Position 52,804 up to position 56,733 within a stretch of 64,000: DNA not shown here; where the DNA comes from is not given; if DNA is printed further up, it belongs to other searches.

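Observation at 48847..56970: A shared ~70-aa C-terminal domain ending in Glu on four adjacent secreted proteins: candidate second sorting or anchoring tag, distinct from the T9SS CTD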

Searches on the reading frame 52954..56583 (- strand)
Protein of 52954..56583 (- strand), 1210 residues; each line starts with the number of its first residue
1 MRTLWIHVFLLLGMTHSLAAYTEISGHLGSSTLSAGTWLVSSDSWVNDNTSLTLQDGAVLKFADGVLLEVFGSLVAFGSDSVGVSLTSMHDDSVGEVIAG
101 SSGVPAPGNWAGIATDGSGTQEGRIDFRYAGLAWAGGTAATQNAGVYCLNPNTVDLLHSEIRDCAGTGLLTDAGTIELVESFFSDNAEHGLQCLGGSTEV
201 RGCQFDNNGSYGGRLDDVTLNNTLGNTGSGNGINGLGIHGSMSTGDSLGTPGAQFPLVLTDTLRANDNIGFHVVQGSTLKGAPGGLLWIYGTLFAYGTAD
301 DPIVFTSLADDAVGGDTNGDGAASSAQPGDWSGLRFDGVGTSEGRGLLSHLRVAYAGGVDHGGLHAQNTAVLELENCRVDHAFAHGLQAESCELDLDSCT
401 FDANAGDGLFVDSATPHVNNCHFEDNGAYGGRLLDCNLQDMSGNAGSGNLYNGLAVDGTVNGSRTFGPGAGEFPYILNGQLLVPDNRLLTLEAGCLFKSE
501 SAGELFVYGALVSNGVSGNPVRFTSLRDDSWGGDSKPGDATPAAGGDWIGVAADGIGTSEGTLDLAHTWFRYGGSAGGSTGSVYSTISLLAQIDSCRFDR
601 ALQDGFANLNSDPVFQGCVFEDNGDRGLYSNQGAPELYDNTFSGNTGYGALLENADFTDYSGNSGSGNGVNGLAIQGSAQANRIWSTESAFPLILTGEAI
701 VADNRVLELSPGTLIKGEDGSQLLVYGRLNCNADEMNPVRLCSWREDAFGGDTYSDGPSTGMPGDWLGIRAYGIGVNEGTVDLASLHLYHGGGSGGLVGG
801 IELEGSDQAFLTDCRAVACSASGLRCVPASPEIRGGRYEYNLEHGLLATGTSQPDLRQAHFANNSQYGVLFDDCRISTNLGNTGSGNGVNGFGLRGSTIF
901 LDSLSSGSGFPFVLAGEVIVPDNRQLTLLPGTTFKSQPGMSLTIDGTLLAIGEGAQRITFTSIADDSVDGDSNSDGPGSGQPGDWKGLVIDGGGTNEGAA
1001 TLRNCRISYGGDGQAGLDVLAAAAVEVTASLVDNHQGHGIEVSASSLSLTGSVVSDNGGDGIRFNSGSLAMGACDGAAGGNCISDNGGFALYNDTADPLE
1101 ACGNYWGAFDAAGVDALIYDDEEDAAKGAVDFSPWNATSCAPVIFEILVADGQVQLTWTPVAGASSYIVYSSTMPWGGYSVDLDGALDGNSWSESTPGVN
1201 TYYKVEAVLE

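Call 3: search_protein_families(library=pfam, proteins=[window:52954-56583:-], max_evalue=1)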
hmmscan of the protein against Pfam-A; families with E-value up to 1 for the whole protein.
window:52954-56583:- (1210 aa): 4 families
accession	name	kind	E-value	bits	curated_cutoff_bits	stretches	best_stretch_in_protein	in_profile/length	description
PF13229.12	Beta_helix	-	6.6e-38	130.2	25.9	5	363-458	2-99/158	Right handed beta helix region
PF05048.19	NosD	-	4.8e-12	46.2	23.6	3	614-684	72-141/212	Periplasmic copper-binding protein (NosD)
PF07602.17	DUF1565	-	0.031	14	20.3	1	1031-1106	170-250/257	Protein of unknown function (DUF1565)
PF07883.17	Cupin_2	-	0.15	12.2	27.2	0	392-417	29-54/70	Cupin domain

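Call 4: search_protein_families(library=ncbifam, proteins=[window:52954-56583:-], max_evalue=1)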
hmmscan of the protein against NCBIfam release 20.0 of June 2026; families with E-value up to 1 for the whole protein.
window:52954-56583:- (1210 aa): 0 families

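Call 10: find_homologous_proteins(query=window:52954-56583:-, max_evalue=0.001)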
Query window:52954-56583:- (1210 aa): 171 proteins with E <= 0.001 among 8000 candidates; the best 120 are listed.
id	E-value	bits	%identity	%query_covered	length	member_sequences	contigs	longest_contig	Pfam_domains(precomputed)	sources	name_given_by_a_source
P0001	0.0e+0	2734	100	100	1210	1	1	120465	PF13229.13,PF28492.1,PF05048.20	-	-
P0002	2.6e-278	945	40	100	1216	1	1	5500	PF13229.13,PF28492.1,PF05048.20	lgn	-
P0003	1.1e-268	913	42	99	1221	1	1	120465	PF13229.13,PF05048.20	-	-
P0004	9.2e-256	870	42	98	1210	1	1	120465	PF13229.13,PF28492.1,PF05048.20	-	-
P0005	7.0e-223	761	41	82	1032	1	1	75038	PF13229.13,PF28492.1,PF05048.20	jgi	jgi:hypothetical protein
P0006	1.2e-169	585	33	76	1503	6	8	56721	PF13229.13,PF18962.8,PF05048.20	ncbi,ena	-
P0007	3.0e-167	577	29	86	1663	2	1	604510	PF13229.13,PF28492.1,PF22544.3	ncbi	-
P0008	1.2e-155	538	31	94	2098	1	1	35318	PF09603.16,PF13229.13,PF13385.14,PF28492.1,PF05048.20,PF18911.7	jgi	-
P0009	2.2e-146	508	34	79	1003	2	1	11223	PF13229.13,PF28492.1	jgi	jgi:hypothetical protein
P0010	2.6e-131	458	34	79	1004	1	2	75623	PF13229.13,PF01696.24,PF28492.1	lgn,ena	-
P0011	4.9e-119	417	31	70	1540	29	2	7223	PF13229.13,PF28492.1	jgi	-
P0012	1.9e-105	372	32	70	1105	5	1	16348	PF13229.13,PF07602.18,PF05048.20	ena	-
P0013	3.8e-105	371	27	93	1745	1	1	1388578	PF13229.13,PF28492.1,PF05048.20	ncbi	ncbi:MAG: right-handed parallel beta-helix repeat-containing protein [Caldilineaceae bacterium]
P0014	1.2e-94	336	28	88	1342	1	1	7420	PF13229.13,PF28492.1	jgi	jgi:hypothetical protein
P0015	7.8e-92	327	27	74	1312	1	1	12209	PF13229.13,PF18962.8,PF13860.13,PF28492.1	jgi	jgi:hypothetical protein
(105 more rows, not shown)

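Call 46: find_encoding_contigs(protein=P0010, flank=10000, max_places=2)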
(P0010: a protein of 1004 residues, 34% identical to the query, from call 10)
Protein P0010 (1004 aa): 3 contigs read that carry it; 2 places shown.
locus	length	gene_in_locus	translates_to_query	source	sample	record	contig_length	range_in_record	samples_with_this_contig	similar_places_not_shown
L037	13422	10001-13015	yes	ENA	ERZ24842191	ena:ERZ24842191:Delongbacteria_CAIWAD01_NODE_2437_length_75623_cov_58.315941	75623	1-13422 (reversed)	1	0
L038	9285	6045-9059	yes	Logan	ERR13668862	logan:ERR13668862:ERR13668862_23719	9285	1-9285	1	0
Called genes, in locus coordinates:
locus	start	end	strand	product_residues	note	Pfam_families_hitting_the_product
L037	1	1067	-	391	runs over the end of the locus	-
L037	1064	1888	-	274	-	PF09935:DUF2167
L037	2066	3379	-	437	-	PF00037:Fer4, PF12797:Fer4_2 (weak), PF12837:Fer4_6, PF13237:Fer4_10, PF12838:Fer4_7, PF13187:Fer4_9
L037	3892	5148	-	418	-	PF03372:Exo_endo_phos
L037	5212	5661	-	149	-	PF10604:Polyketide_cyc2 (faint), PF08327:AHSA1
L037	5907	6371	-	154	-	PF06172:Cupin_5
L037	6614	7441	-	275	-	PF02900:LigB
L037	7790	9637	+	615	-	PF22113:Mtrc-MtrF_II-IV_dom (faint), PF14522:Cytochrome_C7 (faint)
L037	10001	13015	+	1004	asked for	PF28492:Beta_helix_4 (faint), PF01696:Adeno_E1B_55K (faint), PF13229:Beta_helix (weak)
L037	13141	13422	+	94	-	?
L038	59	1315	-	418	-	PF03372:Exo_endo_phos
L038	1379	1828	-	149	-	PF10604:Polyketide_cyc2 (faint), PF08327:AHSA1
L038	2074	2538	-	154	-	PF06172:Cupin_5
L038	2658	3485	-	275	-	PF02900:LigB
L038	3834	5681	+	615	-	PF22113:Mtrc-MtrF_II-IV_dom (faint), PF14522:Cytochrome_C7 (faint)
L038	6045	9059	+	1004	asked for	PF28492:Beta_helix_4 (faint), PF01696:Adeno_E1B_55K (faint), PF13229:Beta_helix (weak)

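Call 58: find_encoding_contigs(protein=P0003, flank=10000, max_places=2)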
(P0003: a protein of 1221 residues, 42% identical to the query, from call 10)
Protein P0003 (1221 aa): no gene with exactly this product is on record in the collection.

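Call 62: search_protein_families(library=ncbifam, proteins=[L037:7790-9637:+], max_evalue=0.01)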
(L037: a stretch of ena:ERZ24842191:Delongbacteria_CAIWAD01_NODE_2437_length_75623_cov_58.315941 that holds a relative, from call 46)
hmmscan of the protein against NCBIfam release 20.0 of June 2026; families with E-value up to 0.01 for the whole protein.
L037:7790-9637:+ (615 aa): 1 family
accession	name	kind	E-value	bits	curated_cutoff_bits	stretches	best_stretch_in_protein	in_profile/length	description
NF040886.1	cyt_C_like_Sec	equivalog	2.3e-07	29.7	250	1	134-245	154-251/423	multiheme c-type cytochrome (seleno)protein ExtKL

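Call 69: find_encoding_contigs(protein=P0005, flank=10000, max_places=1)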
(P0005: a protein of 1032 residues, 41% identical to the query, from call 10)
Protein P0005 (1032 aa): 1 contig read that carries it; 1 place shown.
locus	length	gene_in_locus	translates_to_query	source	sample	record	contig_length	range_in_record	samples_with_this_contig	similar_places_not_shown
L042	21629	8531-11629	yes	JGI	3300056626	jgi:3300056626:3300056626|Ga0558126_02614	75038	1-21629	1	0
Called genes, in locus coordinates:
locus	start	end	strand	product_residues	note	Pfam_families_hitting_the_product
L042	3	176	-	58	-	?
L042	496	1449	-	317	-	-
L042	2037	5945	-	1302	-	PF05359:DUF748 (weak)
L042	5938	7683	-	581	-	PF02769:AIRS_C, PF00586:AIRS, PF02769:AIRS_C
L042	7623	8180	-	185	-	PF18072:FGAR-AT_linker, PF00586:AIRS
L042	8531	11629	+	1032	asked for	PF28492:Beta_helix_4 (weak), PF13229:Beta_helix, PF05048:NosD (weak)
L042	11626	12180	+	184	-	-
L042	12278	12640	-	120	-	-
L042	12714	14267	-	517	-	PF22544:HYDIN_VesB_CFA65-like_Ig (faint), PF04231:Endonuclease_1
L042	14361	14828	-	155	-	PF02627:CMD (faint)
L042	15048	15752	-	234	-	PF07719:TPR_2 (faint), PF12895:ANAPC3 (faint), PF13181:TPR_8 (faint), PF13432:TPR_16, PF13414:TPR_11 (weak), PF25063:ARM_TT21_C (weak), PF00515:TPR_1 (weak), PF13414:TPR_11 (weak), +7 more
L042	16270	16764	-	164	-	PF03840:SecG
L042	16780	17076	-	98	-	PF00121:TIM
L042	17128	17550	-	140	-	PF00121:TIM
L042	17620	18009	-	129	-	PF17676:Peptidase_S66C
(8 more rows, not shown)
